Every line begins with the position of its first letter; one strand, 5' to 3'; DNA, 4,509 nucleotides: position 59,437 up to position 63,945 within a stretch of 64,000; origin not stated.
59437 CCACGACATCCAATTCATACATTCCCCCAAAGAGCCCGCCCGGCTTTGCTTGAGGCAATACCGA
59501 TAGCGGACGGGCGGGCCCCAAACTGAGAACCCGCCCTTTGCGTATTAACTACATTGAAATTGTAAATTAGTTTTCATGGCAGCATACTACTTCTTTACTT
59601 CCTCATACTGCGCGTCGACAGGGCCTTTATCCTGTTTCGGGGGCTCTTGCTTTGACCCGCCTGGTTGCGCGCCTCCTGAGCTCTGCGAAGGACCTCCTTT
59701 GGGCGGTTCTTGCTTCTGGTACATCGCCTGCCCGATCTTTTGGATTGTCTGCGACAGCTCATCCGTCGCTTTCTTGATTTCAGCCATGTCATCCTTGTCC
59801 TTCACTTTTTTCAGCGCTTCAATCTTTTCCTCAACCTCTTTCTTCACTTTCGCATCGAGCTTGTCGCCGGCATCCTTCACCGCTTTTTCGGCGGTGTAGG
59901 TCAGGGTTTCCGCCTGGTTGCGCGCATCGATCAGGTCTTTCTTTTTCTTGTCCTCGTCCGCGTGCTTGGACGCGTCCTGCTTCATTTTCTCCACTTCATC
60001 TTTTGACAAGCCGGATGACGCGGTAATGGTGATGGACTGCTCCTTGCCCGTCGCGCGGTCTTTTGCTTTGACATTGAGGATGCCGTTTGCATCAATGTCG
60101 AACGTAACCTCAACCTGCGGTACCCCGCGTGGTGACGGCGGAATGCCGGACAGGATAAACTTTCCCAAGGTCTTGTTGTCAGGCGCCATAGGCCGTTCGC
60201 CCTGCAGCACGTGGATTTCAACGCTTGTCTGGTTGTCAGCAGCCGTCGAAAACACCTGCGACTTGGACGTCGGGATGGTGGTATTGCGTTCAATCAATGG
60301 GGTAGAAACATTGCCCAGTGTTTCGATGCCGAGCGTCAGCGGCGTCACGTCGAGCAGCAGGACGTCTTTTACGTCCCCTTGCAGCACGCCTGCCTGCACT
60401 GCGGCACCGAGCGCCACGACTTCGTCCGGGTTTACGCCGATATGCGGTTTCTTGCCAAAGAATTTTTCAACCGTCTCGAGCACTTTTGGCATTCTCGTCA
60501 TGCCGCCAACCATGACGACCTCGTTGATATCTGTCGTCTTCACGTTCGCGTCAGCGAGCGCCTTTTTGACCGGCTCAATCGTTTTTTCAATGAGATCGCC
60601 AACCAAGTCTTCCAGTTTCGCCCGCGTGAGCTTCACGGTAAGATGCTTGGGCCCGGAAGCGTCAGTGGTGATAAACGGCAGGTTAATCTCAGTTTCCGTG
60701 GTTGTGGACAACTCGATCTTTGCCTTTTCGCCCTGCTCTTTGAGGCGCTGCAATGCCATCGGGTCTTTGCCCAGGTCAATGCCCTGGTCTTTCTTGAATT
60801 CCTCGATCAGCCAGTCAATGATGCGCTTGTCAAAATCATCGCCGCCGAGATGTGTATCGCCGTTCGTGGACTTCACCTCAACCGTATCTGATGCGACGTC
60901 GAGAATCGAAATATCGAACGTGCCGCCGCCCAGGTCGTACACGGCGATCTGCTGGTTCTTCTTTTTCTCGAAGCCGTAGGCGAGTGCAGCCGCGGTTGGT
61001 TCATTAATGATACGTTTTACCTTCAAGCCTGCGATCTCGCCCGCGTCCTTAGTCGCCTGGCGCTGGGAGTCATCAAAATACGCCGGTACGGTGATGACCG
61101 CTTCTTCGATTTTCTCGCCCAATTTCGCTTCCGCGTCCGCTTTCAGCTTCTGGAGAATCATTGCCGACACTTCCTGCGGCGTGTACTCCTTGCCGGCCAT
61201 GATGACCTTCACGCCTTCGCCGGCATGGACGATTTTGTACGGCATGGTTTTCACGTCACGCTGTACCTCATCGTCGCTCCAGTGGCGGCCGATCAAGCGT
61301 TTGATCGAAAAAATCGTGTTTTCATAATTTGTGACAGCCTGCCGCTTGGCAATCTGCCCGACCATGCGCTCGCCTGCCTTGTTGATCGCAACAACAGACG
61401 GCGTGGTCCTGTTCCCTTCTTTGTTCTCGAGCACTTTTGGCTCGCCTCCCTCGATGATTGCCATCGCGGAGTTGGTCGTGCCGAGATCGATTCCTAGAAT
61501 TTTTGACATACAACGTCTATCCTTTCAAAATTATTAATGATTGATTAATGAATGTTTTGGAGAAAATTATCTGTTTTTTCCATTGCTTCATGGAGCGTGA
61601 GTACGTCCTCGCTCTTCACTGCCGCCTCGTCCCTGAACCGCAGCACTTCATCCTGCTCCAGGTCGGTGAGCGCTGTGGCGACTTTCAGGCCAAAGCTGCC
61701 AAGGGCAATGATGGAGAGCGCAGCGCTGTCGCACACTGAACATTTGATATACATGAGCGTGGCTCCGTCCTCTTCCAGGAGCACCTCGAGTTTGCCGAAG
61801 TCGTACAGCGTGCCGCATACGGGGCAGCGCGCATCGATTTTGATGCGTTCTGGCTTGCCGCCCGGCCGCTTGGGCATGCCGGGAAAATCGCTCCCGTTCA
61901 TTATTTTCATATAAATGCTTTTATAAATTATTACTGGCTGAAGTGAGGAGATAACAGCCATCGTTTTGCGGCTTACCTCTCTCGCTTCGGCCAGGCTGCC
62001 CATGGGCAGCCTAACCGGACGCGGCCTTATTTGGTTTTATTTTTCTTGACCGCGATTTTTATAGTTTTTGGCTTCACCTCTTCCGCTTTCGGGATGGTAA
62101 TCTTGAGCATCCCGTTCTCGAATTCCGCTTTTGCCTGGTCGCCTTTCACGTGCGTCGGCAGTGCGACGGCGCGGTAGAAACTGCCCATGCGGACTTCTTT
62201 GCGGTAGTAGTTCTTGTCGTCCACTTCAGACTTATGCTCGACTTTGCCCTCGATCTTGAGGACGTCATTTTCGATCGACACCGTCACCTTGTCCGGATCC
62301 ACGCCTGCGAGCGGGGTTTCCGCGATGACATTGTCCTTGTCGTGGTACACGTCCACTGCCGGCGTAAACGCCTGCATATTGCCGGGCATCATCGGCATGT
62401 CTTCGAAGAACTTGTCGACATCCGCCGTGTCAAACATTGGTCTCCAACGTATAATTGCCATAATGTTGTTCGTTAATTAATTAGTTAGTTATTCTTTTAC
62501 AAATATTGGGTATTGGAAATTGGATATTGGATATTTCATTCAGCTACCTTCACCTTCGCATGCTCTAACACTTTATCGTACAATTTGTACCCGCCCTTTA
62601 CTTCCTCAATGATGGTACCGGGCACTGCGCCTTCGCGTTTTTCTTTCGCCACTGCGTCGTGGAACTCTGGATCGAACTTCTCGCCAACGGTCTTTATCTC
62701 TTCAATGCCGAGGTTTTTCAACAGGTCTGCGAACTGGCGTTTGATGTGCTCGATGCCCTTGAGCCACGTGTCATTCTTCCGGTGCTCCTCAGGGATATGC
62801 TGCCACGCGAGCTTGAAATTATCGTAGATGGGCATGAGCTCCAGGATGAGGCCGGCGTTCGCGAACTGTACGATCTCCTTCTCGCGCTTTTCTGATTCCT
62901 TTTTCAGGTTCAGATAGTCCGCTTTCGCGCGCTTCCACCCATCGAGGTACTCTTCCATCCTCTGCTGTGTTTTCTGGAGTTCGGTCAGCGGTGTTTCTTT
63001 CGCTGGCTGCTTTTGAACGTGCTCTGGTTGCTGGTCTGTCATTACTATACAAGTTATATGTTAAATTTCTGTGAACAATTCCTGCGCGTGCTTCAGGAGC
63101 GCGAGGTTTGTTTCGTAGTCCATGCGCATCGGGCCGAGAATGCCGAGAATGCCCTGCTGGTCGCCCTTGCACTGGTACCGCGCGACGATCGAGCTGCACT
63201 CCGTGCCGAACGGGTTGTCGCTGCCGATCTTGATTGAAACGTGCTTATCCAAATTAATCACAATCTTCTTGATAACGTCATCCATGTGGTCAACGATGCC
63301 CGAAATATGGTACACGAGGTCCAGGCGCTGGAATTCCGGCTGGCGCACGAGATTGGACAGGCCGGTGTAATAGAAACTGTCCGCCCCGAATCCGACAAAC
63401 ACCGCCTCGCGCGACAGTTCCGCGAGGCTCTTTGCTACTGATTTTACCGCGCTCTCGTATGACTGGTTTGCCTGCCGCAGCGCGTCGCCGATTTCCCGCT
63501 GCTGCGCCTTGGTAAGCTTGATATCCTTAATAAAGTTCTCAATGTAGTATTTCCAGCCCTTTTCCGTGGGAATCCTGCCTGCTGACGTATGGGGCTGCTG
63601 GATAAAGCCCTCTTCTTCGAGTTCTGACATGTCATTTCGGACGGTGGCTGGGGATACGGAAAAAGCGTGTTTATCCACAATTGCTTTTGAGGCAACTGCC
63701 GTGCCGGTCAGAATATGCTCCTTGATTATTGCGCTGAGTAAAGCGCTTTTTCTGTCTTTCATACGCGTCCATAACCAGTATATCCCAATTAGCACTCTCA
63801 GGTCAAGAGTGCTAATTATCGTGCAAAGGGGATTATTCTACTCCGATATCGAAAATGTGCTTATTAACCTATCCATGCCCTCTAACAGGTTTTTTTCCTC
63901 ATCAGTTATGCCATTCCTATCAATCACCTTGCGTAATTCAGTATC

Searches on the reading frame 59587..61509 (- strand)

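Call 55: search_protein_families(library=pfam, proteins=[window:59587-61509:-], max_evalue=0.001)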
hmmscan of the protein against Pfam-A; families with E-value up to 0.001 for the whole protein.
window:59587-61509:- (640 aa): 2 families
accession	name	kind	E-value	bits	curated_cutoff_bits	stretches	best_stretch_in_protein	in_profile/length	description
PF00012.26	HSP70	-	1.2e-262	873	20.6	1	4-598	1-599/599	Hsp70 protein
PF06723.19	MreB_Mbl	-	1.3e-16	60.8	27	1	116-370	75-316/327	MreB/Mbl protein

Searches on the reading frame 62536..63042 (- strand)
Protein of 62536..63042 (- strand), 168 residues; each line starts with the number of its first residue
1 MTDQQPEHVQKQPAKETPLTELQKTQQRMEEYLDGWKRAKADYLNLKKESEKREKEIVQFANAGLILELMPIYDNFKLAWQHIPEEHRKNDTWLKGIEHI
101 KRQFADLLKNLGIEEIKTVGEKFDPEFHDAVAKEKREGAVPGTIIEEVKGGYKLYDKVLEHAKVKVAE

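Call 55: search_protein_families(library=pfam, proteins=[window:62536-63042:-], max_evalue=0.001)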
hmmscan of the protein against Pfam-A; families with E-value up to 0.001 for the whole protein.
window:62536-63042:- (168 aa): 1 family
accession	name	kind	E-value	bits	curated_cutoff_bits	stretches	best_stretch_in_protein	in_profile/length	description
PF01025.24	GrpE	-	4.2e-41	140.8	25.8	1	8-168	6-165/165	GrpE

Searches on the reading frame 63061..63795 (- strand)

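Call 55: search_protein_families(library=pfam, proteins=[window:63061-63795:-], max_evalue=0.001)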
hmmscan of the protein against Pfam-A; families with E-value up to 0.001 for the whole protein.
window:63061-63795:- (244 aa): 2 families
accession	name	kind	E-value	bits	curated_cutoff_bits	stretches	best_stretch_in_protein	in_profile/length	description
PF01628.27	HrcA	-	2.2e-20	74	22.2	1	85-228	78-212/215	HrcA protein C terminal domain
PF08220.18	HTH_DeoR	-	1.6e-05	25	21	1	44-73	23-52/57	DeoR-like helix-turn-helix domain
